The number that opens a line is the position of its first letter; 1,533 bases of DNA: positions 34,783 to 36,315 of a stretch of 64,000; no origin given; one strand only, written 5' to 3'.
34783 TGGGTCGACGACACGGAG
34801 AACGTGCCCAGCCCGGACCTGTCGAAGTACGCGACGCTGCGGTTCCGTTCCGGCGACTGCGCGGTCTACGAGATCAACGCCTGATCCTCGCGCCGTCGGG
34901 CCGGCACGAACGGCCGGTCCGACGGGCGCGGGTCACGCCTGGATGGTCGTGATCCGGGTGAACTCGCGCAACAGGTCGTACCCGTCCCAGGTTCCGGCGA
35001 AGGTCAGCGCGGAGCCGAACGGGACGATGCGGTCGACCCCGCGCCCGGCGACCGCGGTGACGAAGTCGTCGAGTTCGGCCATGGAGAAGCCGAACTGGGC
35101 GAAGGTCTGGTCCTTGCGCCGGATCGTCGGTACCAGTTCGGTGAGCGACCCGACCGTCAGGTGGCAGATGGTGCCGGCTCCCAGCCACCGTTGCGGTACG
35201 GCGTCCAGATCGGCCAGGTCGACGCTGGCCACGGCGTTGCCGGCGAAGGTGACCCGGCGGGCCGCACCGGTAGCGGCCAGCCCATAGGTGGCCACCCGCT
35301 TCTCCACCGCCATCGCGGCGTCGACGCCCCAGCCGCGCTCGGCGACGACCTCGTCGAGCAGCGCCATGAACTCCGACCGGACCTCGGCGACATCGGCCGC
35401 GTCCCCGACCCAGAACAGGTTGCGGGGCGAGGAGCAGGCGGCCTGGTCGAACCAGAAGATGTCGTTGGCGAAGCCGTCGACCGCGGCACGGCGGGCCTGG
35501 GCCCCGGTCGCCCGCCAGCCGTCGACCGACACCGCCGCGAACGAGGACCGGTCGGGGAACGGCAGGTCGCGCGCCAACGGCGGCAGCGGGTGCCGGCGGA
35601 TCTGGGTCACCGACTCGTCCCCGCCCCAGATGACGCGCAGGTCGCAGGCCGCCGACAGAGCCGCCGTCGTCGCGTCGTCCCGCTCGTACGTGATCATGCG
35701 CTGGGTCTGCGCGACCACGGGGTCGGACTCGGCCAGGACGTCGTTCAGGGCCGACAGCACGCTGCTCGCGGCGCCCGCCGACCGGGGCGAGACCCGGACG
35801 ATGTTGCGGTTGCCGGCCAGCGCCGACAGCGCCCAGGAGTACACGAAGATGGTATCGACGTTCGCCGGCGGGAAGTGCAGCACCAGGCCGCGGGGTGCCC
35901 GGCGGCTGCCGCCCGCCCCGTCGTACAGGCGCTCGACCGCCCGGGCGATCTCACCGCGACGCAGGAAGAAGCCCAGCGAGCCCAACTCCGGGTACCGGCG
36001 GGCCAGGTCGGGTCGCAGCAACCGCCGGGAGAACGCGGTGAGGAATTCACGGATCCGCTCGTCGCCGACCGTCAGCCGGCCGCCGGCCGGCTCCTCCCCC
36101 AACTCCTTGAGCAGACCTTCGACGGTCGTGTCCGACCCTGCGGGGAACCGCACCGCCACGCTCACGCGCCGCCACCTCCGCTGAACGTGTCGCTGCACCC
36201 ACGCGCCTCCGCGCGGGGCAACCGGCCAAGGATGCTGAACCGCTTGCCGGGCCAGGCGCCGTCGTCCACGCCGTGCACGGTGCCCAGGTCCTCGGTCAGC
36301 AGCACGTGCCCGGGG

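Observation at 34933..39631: Five translationally coupled genes: ACP - FabG-like SDR - ANL adenylase - LuxE-like - LuxC-like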

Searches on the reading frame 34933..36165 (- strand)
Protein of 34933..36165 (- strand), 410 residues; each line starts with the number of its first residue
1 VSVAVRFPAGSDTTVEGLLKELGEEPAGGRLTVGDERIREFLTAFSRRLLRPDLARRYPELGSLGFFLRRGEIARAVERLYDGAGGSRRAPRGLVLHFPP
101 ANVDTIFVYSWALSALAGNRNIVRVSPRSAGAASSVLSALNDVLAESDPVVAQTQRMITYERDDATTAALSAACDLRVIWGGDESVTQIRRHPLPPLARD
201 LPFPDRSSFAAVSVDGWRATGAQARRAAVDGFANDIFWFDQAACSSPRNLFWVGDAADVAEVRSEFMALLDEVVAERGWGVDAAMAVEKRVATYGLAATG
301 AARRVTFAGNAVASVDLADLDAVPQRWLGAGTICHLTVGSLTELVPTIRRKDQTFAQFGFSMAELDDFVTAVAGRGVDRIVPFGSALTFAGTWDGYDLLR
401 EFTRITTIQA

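Call 5: search_protein_families(library=pfam, proteins=[window:34933-36165:-], max_evalue=0.01)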
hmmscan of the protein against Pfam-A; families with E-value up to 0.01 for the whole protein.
window:34933-36165:- (410 aa): 1 family
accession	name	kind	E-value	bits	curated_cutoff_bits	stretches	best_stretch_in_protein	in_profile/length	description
PF05893.19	LuxC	-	7.6e-30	104.5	21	1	85-404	82-400/401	Acyl-CoA reductase (LuxC)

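Call 6: search_protein_families(library=ncbifam, proteins=[window:34933-36165:-], max_evalue=0.01)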
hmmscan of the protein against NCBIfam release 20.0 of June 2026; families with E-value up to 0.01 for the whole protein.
window:34933-36165:- (410 aa): 1 family
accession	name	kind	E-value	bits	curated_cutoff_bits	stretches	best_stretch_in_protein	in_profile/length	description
NF052251.1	LCFA_red_LuxC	equivalog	6.6e-12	44.7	750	1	88-386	138-423/478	long-chain-fatty-acyl-CoA reductase LuxC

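Call 18: find_homologous_proteins(query=window:34933-36165:-, max_evalue=0.00001)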
Query window:34933-36165:- (410 aa): 1006 proteins with E <= 0.00001 among 8000 candidates; the best 120 are listed.
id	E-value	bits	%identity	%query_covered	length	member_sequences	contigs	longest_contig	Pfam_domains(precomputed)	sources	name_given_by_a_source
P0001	1.1e-265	899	100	100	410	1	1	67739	PF05893.20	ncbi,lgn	ncbi:MAG TPA: acyl-CoA reductase [Rugosimonospora sp.]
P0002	1.0e-259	879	98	100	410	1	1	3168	PF05893.20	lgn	-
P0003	2.6e-259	878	98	100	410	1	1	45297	PF05893.20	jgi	jgi:hypothetical protein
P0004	1.4e-221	754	82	100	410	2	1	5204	PF05893.20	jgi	jgi:hypothetical protein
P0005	4.4e-220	749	83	100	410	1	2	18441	PF05893.20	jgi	jgi:hypothetical protein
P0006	4.7e-217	739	82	100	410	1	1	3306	PF05893.20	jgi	jgi:hypothetical protein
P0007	5.0e-212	722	80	100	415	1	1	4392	PF05893.20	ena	-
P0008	2.8e-208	710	79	100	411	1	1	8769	PF05893.20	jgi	jgi:hypothetical protein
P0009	3.3e-208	710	79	100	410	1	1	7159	PF05893.20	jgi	jgi:hypothetical protein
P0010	1.5e-202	691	77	100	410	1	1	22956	PF05893.20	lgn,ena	-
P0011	2.1e-202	691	78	100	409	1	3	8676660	PF05893.20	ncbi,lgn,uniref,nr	ncbi:hypothetical protein Lfu02_51360 [Longispora fulva]|uniref:Long-chain-fatty-acyl-CoA reductase 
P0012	2.1e-202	691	100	77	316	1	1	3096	PF05893.20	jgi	jgi:hypothetical protein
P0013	2.5e-202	690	76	100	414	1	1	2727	PF05893.20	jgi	jgi:hypothetical protein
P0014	3.0e-202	690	76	100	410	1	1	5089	PF05893.20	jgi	jgi:hypothetical protein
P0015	6.8e-200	682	75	100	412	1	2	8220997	PF05893.20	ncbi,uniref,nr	ncbi:gamma-glutamyl phosphate reductase [Dactylosporangium roseum]|uniref:Gamma-glutamyl phosphate r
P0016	8.5e-200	682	77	100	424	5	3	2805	PF05893.20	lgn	-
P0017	1.8e-199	681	77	99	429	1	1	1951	PF05893.20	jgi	jgi:hypothetical protein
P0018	2.4e-199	680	75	99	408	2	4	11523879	PF05893.20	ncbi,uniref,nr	ncbi:gamma-glutamyl phosphate reductase [Dactylosporangium aurantiacum]|uniref:Gamma-glutamyl phosph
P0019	3.6e-199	680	76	100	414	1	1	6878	PF05893.20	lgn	-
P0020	8.6e-199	679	74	99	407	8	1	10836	PF05893.20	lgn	-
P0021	1.2e-198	678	75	99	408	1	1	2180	PF05893.20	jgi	jgi:hypothetical protein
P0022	1.3e-198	678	75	100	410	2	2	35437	PF05893.20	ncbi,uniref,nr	ncbi:acyl-CoA reductase [Dactylosporangium sucinum]|uniref:Long-chain-fatty-acyl-CoA reductase n=1 T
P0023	2.4e-198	677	74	99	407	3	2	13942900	PF05893.20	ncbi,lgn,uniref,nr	ncbi:gamma-glutamyl phosphate reductase [Dactylosporangium sp. NBC_01737]|uniref:acyl-CoA reductase 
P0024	3.9e-198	677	75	100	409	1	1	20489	PF05893.20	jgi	jgi:hypothetical protein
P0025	4.8e-198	676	74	99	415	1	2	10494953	PF05893.20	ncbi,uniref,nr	ncbi:acyl-CoA reductase [Dactylosporangium fulvum]|uniref:Gamma-glutamyl phosphate reductase n=1 Tax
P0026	4.9e-198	676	74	99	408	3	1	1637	PF05893.20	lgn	-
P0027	9.4e-198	675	74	100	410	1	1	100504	PF05893.20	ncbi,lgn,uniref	ncbi:acyl-CoA reductase [Dactylosporangium sp. NPDC005572]|uniref:acyl-CoA reductase n=1 Tax=Dactylo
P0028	1.1e-197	675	74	100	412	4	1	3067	PF05893.20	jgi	jgi:hypothetical protein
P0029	1.5e-197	675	76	98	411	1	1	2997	PF05893.20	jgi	jgi:hypothetical protein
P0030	1.7e-197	674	75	97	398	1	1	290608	PF05893.20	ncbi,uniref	ncbi:acyl-CoA reductase [Dactylosporangium sp. NPDC005555]|uniref:acyl-CoA reductase n=1 Tax=Dactylo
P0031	1.9e-197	674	74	99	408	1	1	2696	PF05893.20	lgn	-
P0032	2.4e-197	674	75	100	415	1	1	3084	PF05893.20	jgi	jgi:hypothetical protein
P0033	2.4e-197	674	73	100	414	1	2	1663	PF05893.20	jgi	jgi:hypothetical protein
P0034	8.5e-197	672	75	100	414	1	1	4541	PF05893.20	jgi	jgi:Acyl-CoA reductase (LuxC)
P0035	9.4e-196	669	75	99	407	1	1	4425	PF05893.20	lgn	-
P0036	1.1e-195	668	75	99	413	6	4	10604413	PF05893.20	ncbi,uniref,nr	ncbi:acyl-CoA reductase [Dactylosporangium matsuzakiense]|uniref:Long-chain-fatty-acyl-CoA reductase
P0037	1.8e-195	668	76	99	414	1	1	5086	PF05893.20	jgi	jgi:hypothetical protein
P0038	2.8e-195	667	76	97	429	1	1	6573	PF05893.20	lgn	-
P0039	4.1e-195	667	74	100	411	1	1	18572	PF05893.20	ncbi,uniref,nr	ncbi:acyl-CoA reductase [Allorhizocola rhizosphaerae]|uniref:acyl-CoA reductase n=1 Tax=Allorhizocol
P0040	7.5e-195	666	75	99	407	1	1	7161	PF05893.20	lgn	-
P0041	9.3e-195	665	74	99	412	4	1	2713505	PF05893.20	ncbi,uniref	ncbi:acyl-CoA reductase [Dactylosporangium sp. CA-139066]|uniref:acyl-CoA reductase n=1 Tax=Dactylos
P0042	3.1e-193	660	74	99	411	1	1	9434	PF05893.20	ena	-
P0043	3.2e-193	660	73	98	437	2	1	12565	PF05893.20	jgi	jgi:hypothetical protein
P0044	6.2e-193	659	74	99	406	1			PF05893.20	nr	nr:acyl-CoA reductase [Dactylosporangium thailandense]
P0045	6.4e-193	659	74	99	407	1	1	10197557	PF05893.20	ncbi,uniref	ncbi:acyl-CoA reductase [Dactylosporangium sp. CA-139114]|uniref:acyl-CoA reductase n=1 Tax=Dactylos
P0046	8.4e-193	659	75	96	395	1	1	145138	PF05893.20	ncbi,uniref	ncbi:acyl-CoA reductase [Dactylosporangium sp. NPDC000244]|uniref:acyl-CoA reductase n=1 Tax=Dactylo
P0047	1.2e-192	658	75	96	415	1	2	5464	PF05893.20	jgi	-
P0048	2.4e-192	657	73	99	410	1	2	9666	PF05893.20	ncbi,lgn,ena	-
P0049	6.2e-192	656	74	100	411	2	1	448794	PF05893.20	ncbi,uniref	ncbi:acyl-CoA reductase [Dactylosporangium salmoneum]|uniref:long-chain-fatty-acyl-CoA reductase n=1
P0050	1.3e-191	655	73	99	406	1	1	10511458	PF05893.20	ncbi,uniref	ncbi:acyl-CoA reductase [Dactylosporangium sp. CA-052675]|uniref:acyl-CoA reductase n=1 Tax=Dactylos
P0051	1.8e-191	655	75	100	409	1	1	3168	PF05893.20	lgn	-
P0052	3.4e-191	654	74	99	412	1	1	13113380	PF05893.20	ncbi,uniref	ncbi:acyl-CoA reductase [Dactylosporangium sp. CA-233914]|uniref:acyl-CoA reductase n=1 Tax=Dactylos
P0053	3.9e-190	650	69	98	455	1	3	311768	PF05893.20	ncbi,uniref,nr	ncbi:acyl-CoA reductase [Dactylosporangium siamense]|uniref:Long-chain-fatty-acyl-CoA reductase n=1 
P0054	5.5e-189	646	71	100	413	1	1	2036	PF05893.20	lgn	-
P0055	7.7e-189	646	70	99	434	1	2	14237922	PF05893.20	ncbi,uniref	ncbi:acyl-CoA reductase [Dactylosporangium cerinum]|uniref:Acyl-CoA reductase n=1 Tax=Dactylosporang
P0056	2.0e-188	645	72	98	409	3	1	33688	PF05893.20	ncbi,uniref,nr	ncbi:hypothetical protein Rhe02_85630 [Rhizocola hellebori]|uniref:Long-chain-fatty-acyl-CoA reducta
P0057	2.1e-188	644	71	99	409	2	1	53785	PF05893.20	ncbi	-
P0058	1.6e-187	642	71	100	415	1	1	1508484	PF05893.20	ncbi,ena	-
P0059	1.6e-187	642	72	99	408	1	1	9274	PF05893.20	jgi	jgi:hypothetical protein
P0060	2.8e-187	641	72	100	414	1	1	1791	PF05893.20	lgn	-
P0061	3.9e-187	640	72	99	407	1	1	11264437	PF05893.20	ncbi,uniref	ncbi:acyl-CoA reductase [Dactylosporangium sp. CS-047395]|uniref:acyl-CoA reductase n=1 Tax=Dactylos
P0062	4.5e-186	637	73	95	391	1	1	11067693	PF05893.20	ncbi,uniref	ncbi:acyl-CoA reductase [Dactylosporangium sp. CS-033363]|uniref:acyl-CoA reductase n=1 Tax=Dactylos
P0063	1.8e-185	635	69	99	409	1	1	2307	PF05893.20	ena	-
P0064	3.3e-184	631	72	100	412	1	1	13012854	PF05893.20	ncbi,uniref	ncbi:acyl-CoA reductase [Dactylosporangium sp. CA-092794]|uniref:acyl-CoA reductase n=1 Tax=Dactylos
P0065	4.5e-184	630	70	99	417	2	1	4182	PF05893.20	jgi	jgi:hypothetical protein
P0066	4.2e-183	627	70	100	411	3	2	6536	PF05893.20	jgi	jgi:hypothetical protein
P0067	1.9e-181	622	71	100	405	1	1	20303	PF05893.20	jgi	jgi:hypothetical protein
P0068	4.6e-179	614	68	100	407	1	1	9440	PF05893.20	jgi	jgi:hypothetical protein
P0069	1.2e-172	593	67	100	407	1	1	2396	PF05893.20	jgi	-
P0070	3.5e-171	588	65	100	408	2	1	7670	PF05893.20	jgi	jgi:hypothetical protein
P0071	4.6e-170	584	65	100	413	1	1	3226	PF05893.20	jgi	-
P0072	1.0e-169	583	67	99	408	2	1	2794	PF05893.20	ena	-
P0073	1.2e-169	583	67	99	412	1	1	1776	PF05893.20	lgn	-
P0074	2.3e-167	575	66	99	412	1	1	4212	PF05893.20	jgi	jgi:hypothetical protein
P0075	4.9e-166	571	66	99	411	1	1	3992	PF05893.20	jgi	jgi:hypothetical protein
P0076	8.5e-166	570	66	100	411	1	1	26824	PF05893.20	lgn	-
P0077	5.9e-165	567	67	98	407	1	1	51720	PF05893.20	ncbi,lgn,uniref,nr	ncbi:MAG TPA: acyl-CoA reductase [Actinophytocola sp.]|uniref:acyl-CoA reductase n=1 Tax=Actinophyto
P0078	8.4e-165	567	65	98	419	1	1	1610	PF05893.20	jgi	jgi:hypothetical protein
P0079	8.9e-165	567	64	98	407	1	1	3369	PF05893.20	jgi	jgi:hypothetical protein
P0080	7.8e-164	564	64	99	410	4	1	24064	PF05893.20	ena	-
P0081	1.2e-163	563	64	99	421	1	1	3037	PF05893.20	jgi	jgi:hypothetical protein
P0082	1.7e-163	563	62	100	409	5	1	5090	PF05893.20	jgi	jgi:hypothetical protein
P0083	4.4e-163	561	63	100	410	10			PF05893.20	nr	nr:acyl-CoA reductase [Kibdelosporangium sp. MJ126-NF4] CEL16222.1 Coenzyme F390 synthetase [Kibdelo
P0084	7.0e-163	560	65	100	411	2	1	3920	PF05893.20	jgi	jgi:hypothetical protein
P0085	1.3e-162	560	65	100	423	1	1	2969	PF05893.20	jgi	jgi:hypothetical protein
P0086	1.6e-162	559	63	100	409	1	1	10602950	PF05893.20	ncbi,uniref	ncbi:acyl-CoA reductase [Lentzea sp. JNUCC 0626]|uniref:acyl-CoA reductase n=1 Tax=Lentzea sp. JNUCC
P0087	2.6e-162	559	76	80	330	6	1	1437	PF05893.20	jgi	jgi:hypothetical protein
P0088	3.9e-162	558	62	100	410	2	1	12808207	PF05893.20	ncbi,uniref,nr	ncbi:hypothetical protein JOF56_002034 [Kibdelosporangium banguiense]|uniref:long-chain-fatty-acyl-C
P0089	5.0e-162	558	64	98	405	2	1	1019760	PF05893.20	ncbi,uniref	ncbi:acyl-CoA reductase [Actinosynnema sp. NPDC023587]|uniref:acyl-CoA reductase n=1 Tax=Actinosynne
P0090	7.4e-162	557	64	99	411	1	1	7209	PF05893.20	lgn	-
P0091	1.5e-161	556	64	99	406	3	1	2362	PF05893.20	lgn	-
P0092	1.6e-161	556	64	98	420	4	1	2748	PF05893.20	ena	-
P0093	2.0e-161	556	64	100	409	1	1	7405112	PF05893.20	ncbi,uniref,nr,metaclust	ncbi:Coenzyme F390 synthetase [Alloactinosynnema sp. L-07]|uniref:acyl-CoA reductase n=1 Tax=Alloact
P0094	2.7e-161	555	63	100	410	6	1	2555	PF05893.20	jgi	jgi:hypothetical protein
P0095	3.3e-161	555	64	100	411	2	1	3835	PF05893.20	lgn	-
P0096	6.0e-161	554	64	100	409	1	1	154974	PF05893.20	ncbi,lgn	ncbi:MAG TPA: acyl-CoA reductase [Micromonosporaceae bacterium]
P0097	1.2e-160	553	64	98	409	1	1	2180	PF05893.20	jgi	jgi:hypothetical protein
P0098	1.4e-160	553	64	100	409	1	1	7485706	PF05893.20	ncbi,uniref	ncbi:acyl-CoA reductase [Actinokineospora sp. HUAS TT18]|uniref:acyl-CoA reductase n=1 Tax=Actinokin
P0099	1.4e-160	553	63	99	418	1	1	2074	PF05893.20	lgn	-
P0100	2.4e-160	552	65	99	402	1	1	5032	PF05893.20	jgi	jgi:Acyl-CoA reductase (LuxC)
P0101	2.8e-160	552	63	100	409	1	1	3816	PF05893.20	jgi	jgi:hypothetical protein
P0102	4.5e-160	551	67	100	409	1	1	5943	PF05893.20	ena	-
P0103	4.5e-160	551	64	100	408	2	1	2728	PF05893.20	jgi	jgi:hypothetical protein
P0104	7.7e-160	550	63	100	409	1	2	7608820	PF05893.20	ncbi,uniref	ncbi:acyl-CoA reductase [Saccharothrix hoggarensis]|uniref:Acyl-CoA reductase n=1 Tax=Saccharothrix 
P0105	8.7e-160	550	66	100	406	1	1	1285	PF05893.20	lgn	-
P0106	9.6e-160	550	63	100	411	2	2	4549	PF05893.20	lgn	-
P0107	1.1e-159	550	64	99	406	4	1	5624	PF05893.20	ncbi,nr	ncbi:MAG: gamma-glutamyl phosphate reductase [Saccharothrix sp.]|nr:gamma-glutamyl phosphate reducta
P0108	1.1e-159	550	62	99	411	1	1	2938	PF05893.20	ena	-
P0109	1.2e-159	550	65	98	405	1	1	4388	PF05893.20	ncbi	-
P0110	1.4e-159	550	64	100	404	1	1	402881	PF05893.20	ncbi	ncbi:acyl-CoA reductase [Actinosynnema sp. NPDC051121]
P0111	1.5e-159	550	63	100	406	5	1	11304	PF05893.20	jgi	jgi:Acyl-CoA reductase (LuxC)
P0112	2.2e-159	549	63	99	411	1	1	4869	PF05893.20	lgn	-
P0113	3.1e-159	548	64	99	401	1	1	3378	PF05893.20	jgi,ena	jgi:hypothetical protein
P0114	3.8e-159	548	64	98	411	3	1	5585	PF05893.20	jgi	jgi:hypothetical protein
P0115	4.1e-159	548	63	100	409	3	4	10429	PF05893.20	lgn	-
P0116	4.2e-159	548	63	99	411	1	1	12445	PF05893.20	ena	-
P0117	4.5e-159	548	63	100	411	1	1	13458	PF05893.20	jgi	jgi:hypothetical protein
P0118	5.0e-159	548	63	99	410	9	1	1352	PF05893.20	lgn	-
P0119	5.5e-159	548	63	100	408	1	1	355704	PF05893.20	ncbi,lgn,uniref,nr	ncbi:hypothetical protein FHS29_005464 [Saccharothrix tamanrassetensis]|uniref:long-chain-fatty-acyl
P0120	7.7e-159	547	65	100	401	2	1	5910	PF05893.20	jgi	jgi:hypothetical protein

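Call 20: find_encoding_contigs(protein=P0011, flank=10000, max_places=2)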
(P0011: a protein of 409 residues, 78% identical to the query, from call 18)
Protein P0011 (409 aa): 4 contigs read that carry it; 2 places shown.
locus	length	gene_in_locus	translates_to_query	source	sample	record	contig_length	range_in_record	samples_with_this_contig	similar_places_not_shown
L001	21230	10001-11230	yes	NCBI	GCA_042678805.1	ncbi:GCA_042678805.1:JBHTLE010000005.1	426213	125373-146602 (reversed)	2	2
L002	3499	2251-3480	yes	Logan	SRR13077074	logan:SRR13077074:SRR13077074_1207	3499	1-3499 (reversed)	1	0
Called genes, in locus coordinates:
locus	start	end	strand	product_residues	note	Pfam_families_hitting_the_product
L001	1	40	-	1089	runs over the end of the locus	PF16995:tRNA-synt_2_TM, PF09924:LPG_synthase_C, PF01336:tRNA_anti-codon, PF00152:tRNA-synt_2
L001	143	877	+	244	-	PF09335:VTT_dom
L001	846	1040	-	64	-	-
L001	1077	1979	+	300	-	PF02463:SMC_N (faint), PF00005:ABC_tran, PF13175:AAA_15 (faint), PF13304:AAA_21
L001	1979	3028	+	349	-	PF12679:ABC2_membrane_2 (weak), PF12698:ABC2_membrane_3, PF01061:ABC2_membrane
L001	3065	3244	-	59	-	-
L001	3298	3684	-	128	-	PF01740:STAS, PF13466:STAS_2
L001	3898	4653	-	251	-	-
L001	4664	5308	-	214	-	PF12385:Peptidase_C70, PF13529:Peptidase_C39_2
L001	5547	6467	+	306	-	-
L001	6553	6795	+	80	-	-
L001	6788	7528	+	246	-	PF00106:adh_short, PF08659:KR, PF23441:SDR, PF13561:adh_short_C2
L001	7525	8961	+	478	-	PF00501:AMP-binding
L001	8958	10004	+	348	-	PF04443:LuxE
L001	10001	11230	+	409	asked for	PF05893:LuxC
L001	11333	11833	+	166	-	PF04542:Sigma70_r2, PF08281:Sigma70_r4_2, PF00196:GerE (weak), PF04545:Sigma70_r4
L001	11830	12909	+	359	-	-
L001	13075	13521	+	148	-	PF10604:Polyketide_cyc2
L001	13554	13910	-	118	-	PF01597:GCV_H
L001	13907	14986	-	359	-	PF01571:GCV_T, PF08669:GCV_T_C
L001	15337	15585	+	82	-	-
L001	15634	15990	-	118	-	PF00085:Thioredoxin, PF04756:OST3_OST6 (weak), PF14595:Thioredoxin_9 (weak), PF13098:Thioredoxin_2, PF13905:Thioredoxin_8 (faint)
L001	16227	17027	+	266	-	PF03707:MHYT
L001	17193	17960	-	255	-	PF09339:HTH_IclR, PF01978:TrmB (faint), PF12802:MarR_2 (weak), PF12840:HTH_20, PF01614:IclR_C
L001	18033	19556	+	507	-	PF00221:Lyase_aromatic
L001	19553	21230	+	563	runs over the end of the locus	PF17391:Urocanase_N, PF01175:Urocanase, PF17392:Urocanase_C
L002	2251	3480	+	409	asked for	PF05893:LuxC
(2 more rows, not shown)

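Call 21: find_encoding_contigs(protein=P0015, flank=10000, max_places=1)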
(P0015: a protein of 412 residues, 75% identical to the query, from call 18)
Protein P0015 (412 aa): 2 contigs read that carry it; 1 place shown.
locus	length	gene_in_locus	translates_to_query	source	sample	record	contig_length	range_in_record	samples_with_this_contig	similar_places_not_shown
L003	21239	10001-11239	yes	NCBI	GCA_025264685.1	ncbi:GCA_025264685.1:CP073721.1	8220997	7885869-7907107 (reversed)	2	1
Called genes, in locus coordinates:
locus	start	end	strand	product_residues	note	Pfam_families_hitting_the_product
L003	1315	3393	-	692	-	PF02897:Peptidase_S9_N, PF00326:Peptidase_S9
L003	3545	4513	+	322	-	PF00561:Abhydrolase_1 (faint)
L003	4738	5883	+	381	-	PF01565:FAD_binding_4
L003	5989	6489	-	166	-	PF13302:Acetyltransf_3, PF13523:Acetyltransf_8 (weak)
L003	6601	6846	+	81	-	-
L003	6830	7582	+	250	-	PF00106:adh_short, PF08659:KR, PF13561:adh_short_C2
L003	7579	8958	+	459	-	PF00501:AMP-binding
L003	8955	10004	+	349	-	PF04443:LuxE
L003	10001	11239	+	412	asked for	PF05893:LuxC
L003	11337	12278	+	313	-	PF00535:Glycos_transf_2, PF13641:Glyco_tranf_2_3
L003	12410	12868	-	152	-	PF04138:GtrA_DPMS_TM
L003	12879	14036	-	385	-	PF00155:Aminotran_1_2, PF01041:DegT_DnrJ_EryC1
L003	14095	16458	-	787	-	-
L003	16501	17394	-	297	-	PF01575:MaoC_dehydratas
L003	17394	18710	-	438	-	PF00106:adh_short, PF08659:KR, PF13561:adh_short_C2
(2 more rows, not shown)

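Call 22: find_encoding_contigs(protein=P0088, flank=10000, max_places=1)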
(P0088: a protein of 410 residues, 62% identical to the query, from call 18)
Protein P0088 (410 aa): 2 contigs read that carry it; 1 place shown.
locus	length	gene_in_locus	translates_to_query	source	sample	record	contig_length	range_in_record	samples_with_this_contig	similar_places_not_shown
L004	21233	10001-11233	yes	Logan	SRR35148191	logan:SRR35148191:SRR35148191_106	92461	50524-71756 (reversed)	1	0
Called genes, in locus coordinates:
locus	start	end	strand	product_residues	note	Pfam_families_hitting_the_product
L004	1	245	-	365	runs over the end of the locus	PF00155:Aminotran_1_2 (weak), PF01041:DegT_DnrJ_EryC1, PF01212:Beta_elim_lyase, PF00266:Aminotran_5 (weak), PF01053:Cys_Met_Meta_PP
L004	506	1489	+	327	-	PF03706:LPG_synthase_TM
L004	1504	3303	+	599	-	-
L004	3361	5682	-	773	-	-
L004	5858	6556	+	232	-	PF00132:Hexapep (faint), PF25087:GMPPB_C (faint), PF13720:Acetyltransf_11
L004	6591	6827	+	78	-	-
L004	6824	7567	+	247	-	PF00106:adh_short, PF08659:KR, PF13561:adh_short_C2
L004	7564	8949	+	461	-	PF00501:AMP-binding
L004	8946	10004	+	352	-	PF04443:LuxE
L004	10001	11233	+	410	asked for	PF05893:LuxC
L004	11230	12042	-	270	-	PF00702:Hydrolase (faint), PF05116:S6PP (faint), PF08282:Hydrolase_3, PF12710:HAD (faint)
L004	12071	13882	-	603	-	-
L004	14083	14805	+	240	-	PF00296:Bac_luciferase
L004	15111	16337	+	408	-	PF13450:NAD_binding_8, PF01593:Amino_oxidase (weak), PF03275:GLF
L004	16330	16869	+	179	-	PF01569:PAP2, PF14378:PAP2_3 (weak)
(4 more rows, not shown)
